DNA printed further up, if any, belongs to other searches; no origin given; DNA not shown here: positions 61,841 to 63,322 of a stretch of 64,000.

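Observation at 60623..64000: Stand-alone Cas1 with C-terminal HTH next to tRNA-Thr; no Cas2 or CRISPR array in 64 kb (casposase or Cas1-solo candidate)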

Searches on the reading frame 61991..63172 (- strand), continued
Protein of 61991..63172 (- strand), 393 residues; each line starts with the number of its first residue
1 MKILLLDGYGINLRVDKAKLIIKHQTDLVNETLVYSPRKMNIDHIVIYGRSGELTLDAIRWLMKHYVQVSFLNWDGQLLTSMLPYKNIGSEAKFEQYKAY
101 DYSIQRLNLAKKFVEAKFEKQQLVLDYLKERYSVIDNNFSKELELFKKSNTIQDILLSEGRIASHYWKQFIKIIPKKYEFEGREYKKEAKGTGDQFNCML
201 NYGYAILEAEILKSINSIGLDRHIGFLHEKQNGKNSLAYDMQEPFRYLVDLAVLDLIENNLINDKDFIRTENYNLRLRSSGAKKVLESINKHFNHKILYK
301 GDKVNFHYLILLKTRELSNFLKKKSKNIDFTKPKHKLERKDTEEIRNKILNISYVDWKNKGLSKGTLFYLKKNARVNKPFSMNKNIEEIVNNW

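Call 29: find_encoding_contigs(protein=P0026, flank=10000, max_places=3)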
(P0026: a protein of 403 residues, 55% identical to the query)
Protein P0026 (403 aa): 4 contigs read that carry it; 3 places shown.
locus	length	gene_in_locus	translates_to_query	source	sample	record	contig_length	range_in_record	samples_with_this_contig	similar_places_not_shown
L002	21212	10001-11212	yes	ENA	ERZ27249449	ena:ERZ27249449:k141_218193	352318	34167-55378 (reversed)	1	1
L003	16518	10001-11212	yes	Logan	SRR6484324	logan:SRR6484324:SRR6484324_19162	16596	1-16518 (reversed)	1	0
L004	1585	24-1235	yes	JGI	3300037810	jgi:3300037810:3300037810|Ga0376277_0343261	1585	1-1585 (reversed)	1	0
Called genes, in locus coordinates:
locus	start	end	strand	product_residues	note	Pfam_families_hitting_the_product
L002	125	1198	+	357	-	-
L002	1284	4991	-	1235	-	-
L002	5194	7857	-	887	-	PF00136:DNA_pol_B (weak)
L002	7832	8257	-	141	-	-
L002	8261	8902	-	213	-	-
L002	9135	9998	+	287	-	-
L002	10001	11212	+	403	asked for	PF01867:Cas_Cas1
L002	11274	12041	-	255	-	-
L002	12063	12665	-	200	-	-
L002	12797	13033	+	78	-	-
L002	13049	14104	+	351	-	-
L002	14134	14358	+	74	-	-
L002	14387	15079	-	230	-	-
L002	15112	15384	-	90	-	PF13240:Zn_Ribbon_1 (weak)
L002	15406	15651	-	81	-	-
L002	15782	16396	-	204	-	-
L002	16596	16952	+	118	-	-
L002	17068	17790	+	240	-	PF01209:Ubie_methyltran, PF02353:CMAS, PF13489:Methyltransf_23, PF13649:Methyltransf_25, PF13847:Methyltransf_31, PF08241:Methyltransf_11, PF08242:Methyltransf_12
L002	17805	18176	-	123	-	PF23477:zf_Tbcl_2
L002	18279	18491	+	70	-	PF13275:S4_2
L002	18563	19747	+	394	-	PF00278:Orn_DAP_Arg_deC, PF02784:Orn_Arg_deC_N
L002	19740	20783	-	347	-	-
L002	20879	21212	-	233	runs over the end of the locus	-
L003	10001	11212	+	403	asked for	PF01867:Cas_Cas1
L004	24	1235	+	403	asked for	PF01867:Cas_Cas1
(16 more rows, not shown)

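Call 35: find_encoding_contigs(protein=P0148, flank=10000, max_places=4)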
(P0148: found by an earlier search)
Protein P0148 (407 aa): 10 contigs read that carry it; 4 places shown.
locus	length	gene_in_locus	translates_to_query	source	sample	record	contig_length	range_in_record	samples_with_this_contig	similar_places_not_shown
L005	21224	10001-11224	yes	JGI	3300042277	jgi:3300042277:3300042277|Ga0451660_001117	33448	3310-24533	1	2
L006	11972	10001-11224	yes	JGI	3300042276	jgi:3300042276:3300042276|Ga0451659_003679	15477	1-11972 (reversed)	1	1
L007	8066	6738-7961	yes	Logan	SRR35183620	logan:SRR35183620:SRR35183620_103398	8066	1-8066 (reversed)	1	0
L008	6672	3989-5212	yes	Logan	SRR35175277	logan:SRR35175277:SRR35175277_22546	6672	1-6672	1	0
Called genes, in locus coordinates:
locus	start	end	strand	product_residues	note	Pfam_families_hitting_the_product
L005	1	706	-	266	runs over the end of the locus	PF13489:Methyltransf_23 (weak)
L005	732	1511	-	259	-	-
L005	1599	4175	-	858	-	-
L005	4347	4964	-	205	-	PF13489:Methyltransf_23, PF13847:Methyltransf_31, PF08241:Methyltransf_11, PF08242:Methyltransf_12, PF13649:Methyltransf_25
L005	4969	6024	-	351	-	PF21088:MS_channel_1st, PF00924:MS_channel_2nd, PF21082:MS_channel_3rd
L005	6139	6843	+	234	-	PF02463:SMC_N, PF00005:ABC_tran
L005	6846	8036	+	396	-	PF12704:MacB_PCD, PF02687:FtsX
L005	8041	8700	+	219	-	-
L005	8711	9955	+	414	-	PF07705:CARDB (faint)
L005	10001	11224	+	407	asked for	PF12704:MacB_PCD, PF02687:FtsX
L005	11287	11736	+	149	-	-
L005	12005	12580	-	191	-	PF13563:2_5_RNA_ligase2 (weak)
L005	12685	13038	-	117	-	-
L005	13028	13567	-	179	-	PF11848:DUF3368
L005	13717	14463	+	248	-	PF02535:Zip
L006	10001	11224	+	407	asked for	PF12704:MacB_PCD, PF02687:FtsX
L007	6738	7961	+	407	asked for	PF12704:MacB_PCD, PF02687:FtsX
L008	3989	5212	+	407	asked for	PF12704:MacB_PCD, PF02687:FtsX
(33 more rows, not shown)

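Call 36: find_encoding_contigs(protein=P0152, flank=10000, max_places=4)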
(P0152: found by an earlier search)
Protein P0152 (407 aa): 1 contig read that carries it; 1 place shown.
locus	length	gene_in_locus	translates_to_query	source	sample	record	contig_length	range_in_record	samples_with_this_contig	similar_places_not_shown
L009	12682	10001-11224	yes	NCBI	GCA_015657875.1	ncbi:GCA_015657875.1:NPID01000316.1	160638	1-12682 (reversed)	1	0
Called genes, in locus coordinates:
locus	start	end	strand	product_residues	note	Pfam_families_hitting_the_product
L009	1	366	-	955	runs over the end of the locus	PF00133:tRNA-synt_1, PF13603:tRNA-synt_1_2 (weak), PF09334:tRNA-synt_1g (weak), PF08264:Anticodon_1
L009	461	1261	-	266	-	PF13489:Methyltransf_23 (weak)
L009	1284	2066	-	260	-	-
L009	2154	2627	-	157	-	-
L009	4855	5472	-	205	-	PF13489:Methyltransf_23, PF13847:Methyltransf_31, PF08241:Methyltransf_11, PF08242:Methyltransf_12, PF13649:Methyltransf_25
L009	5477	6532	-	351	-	PF21088:MS_channel_1st, PF00924:MS_channel_2nd, PF21082:MS_channel_3rd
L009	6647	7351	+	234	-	PF02463:SMC_N, PF00005:ABC_tran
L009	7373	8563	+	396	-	PF12704:MacB_PCD, PF02687:FtsX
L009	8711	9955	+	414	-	PF07705:CARDB (faint)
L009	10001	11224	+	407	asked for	PF12704:MacB_PCD, PF02687:FtsX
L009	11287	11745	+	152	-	-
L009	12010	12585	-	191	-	PF13563:2_5_RNA_ligase2 (weak)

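Call 41: find_encoding_contigs(protein=P0122, flank=10000, max_places=3)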
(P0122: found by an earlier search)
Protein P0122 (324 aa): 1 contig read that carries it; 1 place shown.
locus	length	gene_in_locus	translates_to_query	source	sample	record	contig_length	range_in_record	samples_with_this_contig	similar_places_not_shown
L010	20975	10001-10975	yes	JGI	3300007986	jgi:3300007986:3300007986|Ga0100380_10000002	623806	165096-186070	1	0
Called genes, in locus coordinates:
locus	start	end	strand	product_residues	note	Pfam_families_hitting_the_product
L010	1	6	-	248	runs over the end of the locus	PF02535:Zip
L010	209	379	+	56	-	PF07043:DUF1328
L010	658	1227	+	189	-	-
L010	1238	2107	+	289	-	-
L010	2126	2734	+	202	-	-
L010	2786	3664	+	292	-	-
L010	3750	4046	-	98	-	-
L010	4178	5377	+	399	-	-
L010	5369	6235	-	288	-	-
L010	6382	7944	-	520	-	-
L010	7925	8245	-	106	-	-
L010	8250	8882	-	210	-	-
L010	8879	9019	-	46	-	-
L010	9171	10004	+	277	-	-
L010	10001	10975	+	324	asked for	PF01867:Cas_Cas1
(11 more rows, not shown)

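Call 45: find_related_loci(query=A1, collection=genome_contigs, flank=10000)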
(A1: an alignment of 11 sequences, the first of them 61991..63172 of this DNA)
Query A1 (393 aa) in genome_contigs; peptide patterns used: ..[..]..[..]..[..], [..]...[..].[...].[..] (x = any residue, [..] = any of these).
311 stretches matched a pattern; 227 encode a relative of the query (tblastn E <= 1e-3); the best 80 are kept; 75 distinct loci.
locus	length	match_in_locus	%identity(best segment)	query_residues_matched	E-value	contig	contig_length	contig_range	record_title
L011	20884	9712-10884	54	1-388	2e-146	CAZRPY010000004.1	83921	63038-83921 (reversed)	MAG TPA_asm: uncultured Methanosarcinales archaeon isolate SRP178908_co1_144 genome assembly, contig: NODE_130_length_83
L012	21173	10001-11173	54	1-388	5e-146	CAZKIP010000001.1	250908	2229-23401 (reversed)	MAG TPA_asm: uncultured Methanosarcinales archaeon isolate SRP200020_co5_333 genome assembly, contig: NODE_32_length_250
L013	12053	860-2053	52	1-393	4e-145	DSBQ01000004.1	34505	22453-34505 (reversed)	MAG TPA_asm: Methanoculleus sp. isolate SpSt-1176 Ga0129302_1000349, whole genome shotgun sequence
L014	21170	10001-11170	56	1-388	3e-144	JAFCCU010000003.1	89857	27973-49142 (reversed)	Candidatus Woesearchaeota archaeon isolate AB_69_Bin_160 AB_69_Bin_160_scaffold_58, whole genome shotgun sequence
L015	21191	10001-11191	53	1-393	1e-143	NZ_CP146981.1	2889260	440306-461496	Methanolobus sp. WCC5 chromosome, complete genome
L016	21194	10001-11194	54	1-393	9e-143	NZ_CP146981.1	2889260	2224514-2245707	Methanolobus sp. WCC5 chromosome, complete genome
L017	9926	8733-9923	53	1-393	7e-142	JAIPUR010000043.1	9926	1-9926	MAG: Methanosarcinaceae archaeon isolate SBSPR1A Scaffold_43_clean, whole genome shotgun sequence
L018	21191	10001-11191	53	1-393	4e-141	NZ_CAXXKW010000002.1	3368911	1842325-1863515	MAG: uncultured Methanolobus sp. isolate 63462039-51cf-4655-9c85-af1f4e349c88 contig_2, whole genome shotgun sequence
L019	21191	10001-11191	53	1-393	4e-141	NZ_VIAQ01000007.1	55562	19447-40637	Methanolobus vulcani strain B1d B1D_S11_L001_R1_001_11__paired__contig_24, whole genome shotgun sequence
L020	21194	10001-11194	51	1-393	5e-140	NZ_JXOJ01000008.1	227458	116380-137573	Methanoculleus sediminis strain S3Fa S3Fa_contig_8, whole genome shotgun sequence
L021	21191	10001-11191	52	1-393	4e-139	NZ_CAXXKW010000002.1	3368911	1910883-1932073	MAG: uncultured Methanolobus sp. isolate 63462039-51cf-4655-9c85-af1f4e349c88 contig_2, whole genome shotgun sequence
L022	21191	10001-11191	52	1-393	1e-138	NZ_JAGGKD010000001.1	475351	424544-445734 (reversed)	Methanolobus bombayensis strain DSM 7082 Ga0451168_01, whole genome shotgun sequence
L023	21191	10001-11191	51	1-393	7e-137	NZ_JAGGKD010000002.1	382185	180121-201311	Methanolobus bombayensis strain DSM 7082 Ga0451168_02, whole genome shotgun sequence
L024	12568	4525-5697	54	1-388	2e-144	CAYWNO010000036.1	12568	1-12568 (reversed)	MAG TPA_asm: uncultured Methanosarcinales archaeon isolate SRP178908_co1_9 genome assembly, contig: NODE_3545_length_125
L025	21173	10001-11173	53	1-388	2e-136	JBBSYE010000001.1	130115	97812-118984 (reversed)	MAG: Nanoarchaeota archaeon isolate H41-bin053_1 H41_bin053_1_000000000001, whole genome shotgun sequence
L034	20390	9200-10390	50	1-393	7e-131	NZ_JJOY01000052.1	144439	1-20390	Methanosarcina sp. 2.H.T.1A.6 scaffold9_1_size145018-refined, whole genome shotgun sequence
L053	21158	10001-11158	42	1-382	6e-100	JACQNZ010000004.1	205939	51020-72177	MAG: Candidatus Aenigmatarchaeota archaeon isolate NC_groundwater_1268_Ag_S-0.2um_49_229 S_p2_S4_coassembly_k141_2126385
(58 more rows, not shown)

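Call 65: search_protein_families(library=padloc, proteins=[L001:4160-5377:+, L001:9171-10004:+, L001:8250-8882:-, L001:1238-2107:+, L001:2126-2734:+, L001:2786-3664:+, L001:7925-8245:-], max_evalue=0.05)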
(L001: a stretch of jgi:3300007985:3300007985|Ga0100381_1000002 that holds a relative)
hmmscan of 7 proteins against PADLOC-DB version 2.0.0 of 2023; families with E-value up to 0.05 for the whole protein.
L001:4160-5377:+ (405 aa): 0 families

L001:9171-10004:+ (277 aa): 0 families

L001:8250-8882:- (210 aa): 0 families

L001:1238-2107:+ (289 aa): 2 families
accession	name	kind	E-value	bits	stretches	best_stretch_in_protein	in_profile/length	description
PDLC05067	PDC-S69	-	3.2e-08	31.6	1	218-285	221-282/289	-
PDLC01150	HEAT_CxxC_PDDEXK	-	4.7e-05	20.8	1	171-234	181-241/288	HEAT_CxxC_PD-DEXK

L001:2126-2734:+ (202 aa): 0 families

L001:2786-3664:+ (292 aa): 1 family
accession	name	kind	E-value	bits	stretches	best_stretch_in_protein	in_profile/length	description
PDLC04908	PDC-S10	-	0.032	11.5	0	249-286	158-195/223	-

L001:7925-8245:- (106 aa): 2 families
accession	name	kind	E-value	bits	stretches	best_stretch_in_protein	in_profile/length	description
PDLC00642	ZorE2|ZorE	-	0.0014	16.1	1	10-50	215-258/283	HNH endonuclease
PDLC00643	ZorE2|ZorE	-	0.015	12.6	1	8-49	215-260/282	HNH endonuclease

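Call 66: search_protein_families(library=phrogs, proteins=[L001:4160-5377:+, L001:9171-10004:+, L001:8250-8882:-, L001:1238-2107:+, L001:2126-2734:+, L001:2786-3664:+, L001:7925-8245:-], max_evalue=0.05)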
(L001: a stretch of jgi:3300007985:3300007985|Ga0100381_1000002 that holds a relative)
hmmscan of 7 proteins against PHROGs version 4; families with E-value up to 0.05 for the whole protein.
L001:4160-5377:+ (405 aa): 0 families

L001:9171-10004:+ (277 aa): 1 family
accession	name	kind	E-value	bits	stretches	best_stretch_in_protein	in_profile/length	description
phrog_19555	-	unknown function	0.046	15.1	1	21-73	9-61/95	-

L001:8250-8882:- (210 aa): 4 families
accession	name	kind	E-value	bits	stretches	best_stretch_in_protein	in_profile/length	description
phrog_11138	-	unknown function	0.0047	18.2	1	35-103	61-130/142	-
phrog_125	-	DNA, RNA and nucleotide metabolism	0.024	15.2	1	63-139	167-238/254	DNA invertase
phrog_6425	-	unknown function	0.045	15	0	11-99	5-91/99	-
phrog_15722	-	unknown function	0.048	14.5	0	42-127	36-120/161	-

L001:1238-2107:+ (289 aa): 2 families
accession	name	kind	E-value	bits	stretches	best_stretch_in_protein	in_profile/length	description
phrog_4538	-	unknown function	8.7e-07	29.2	1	181-271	229-318/447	-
phrog_503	-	unknown function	0.00029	21.6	1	161-255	8-99/144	-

L001:2126-2734:+ (202 aa): 0 families

L001:2786-3664:+ (292 aa): 0 families

L001:7925-8245:- (106 aa): 10 families
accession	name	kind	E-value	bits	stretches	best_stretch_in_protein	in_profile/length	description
phrog_2255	-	DNA, RNA and nucleotide metabolism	7.6e-06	26.5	1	4-65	106-183/211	HNH endonuclease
phrog_1271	-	DNA, RNA and nucleotide metabolism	6.8e-05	23.4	1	11-67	269-333/361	HNH endonuclease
phrog_8048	-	DNA, RNA and nucleotide metabolism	7.1e-05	23.1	1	7-59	175-235/273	HNH endonuclease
phrog_3106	-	DNA, RNA and nucleotide metabolism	0.00014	22.6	1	9-72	162-242/252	HNH endonuclease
phrog_15103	-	unknown function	0.00059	20.4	1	10-58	205-262/280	-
phrog_1588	-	unknown function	0.00072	20.4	1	8-51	36-83/132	-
phrog_119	-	DNA, RNA and nucleotide metabolism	0.0024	17.7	1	10-68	205-272/443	HNH endonuclease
phrog_144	-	DNA, RNA and nucleotide metabolism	0.0027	18.4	1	11-60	87-142/175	HNH endonuclease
phrog_8446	-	DNA, RNA and nucleotide metabolism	0.045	14.4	0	8-50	140-195/211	HNH endonuclease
phrog_7566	-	unknown function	0.048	14.9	0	10-50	14-56/96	-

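Call 67: find_encoding_contigs(protein=P0124, flank=10000, max_places=4)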
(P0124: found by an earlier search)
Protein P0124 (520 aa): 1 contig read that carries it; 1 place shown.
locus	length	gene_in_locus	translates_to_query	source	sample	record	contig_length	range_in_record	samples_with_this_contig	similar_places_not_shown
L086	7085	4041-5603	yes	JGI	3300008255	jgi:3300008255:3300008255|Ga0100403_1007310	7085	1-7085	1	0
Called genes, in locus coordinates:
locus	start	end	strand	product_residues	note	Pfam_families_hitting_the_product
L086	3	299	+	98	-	?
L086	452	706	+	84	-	-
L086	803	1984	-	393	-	PF01867:Cas_Cas1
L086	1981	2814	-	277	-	-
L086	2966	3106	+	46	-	-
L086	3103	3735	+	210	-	-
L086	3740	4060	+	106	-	-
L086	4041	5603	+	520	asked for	-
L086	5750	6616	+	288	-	-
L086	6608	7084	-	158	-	?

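Call 68: find_encoding_contigs(protein=P0003, flank=10000, max_places=4)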
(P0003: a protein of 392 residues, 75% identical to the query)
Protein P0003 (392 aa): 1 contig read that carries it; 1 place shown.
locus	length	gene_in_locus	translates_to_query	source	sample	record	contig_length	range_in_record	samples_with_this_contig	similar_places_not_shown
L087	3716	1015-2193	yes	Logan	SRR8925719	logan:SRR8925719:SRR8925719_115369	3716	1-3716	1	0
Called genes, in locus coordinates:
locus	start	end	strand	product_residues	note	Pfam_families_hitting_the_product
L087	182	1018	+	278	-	-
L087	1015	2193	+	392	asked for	PF01867:Cas_Cas1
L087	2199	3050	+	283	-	PF01555:N6_N4_Mtase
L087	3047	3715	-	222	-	?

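Call 70: find_encoding_contigs(protein=P0004, flank=10000, max_places=3)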
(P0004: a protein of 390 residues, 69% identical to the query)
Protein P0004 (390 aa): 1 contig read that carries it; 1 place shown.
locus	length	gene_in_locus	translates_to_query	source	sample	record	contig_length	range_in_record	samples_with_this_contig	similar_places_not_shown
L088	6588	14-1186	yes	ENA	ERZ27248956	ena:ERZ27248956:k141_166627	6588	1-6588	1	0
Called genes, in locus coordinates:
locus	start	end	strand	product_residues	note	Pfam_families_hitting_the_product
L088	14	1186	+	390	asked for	PF01867:Cas_Cas1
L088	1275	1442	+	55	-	-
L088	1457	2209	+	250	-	PF04011:LemA (faint)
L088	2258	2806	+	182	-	-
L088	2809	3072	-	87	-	PF13463:HTH_27 (weak)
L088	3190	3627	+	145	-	-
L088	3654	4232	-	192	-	-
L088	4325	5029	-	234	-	-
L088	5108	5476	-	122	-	-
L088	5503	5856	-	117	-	-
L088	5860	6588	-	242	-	?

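Call 76: find_related_loci(query=A1, collection=viral_contigs, flank=10000)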
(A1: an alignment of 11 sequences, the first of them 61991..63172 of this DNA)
Query A1 (393 aa) in viral_contigs; peptide patterns used: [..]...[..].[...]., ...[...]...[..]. (x = any residue, [..] = any of these).
39 stretches matched a pattern; 1 encode a relative of the query (tblastn E <= 1e-3); 1 distinct loci.
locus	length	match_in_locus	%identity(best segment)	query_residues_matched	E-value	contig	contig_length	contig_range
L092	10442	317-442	55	352-393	2e-9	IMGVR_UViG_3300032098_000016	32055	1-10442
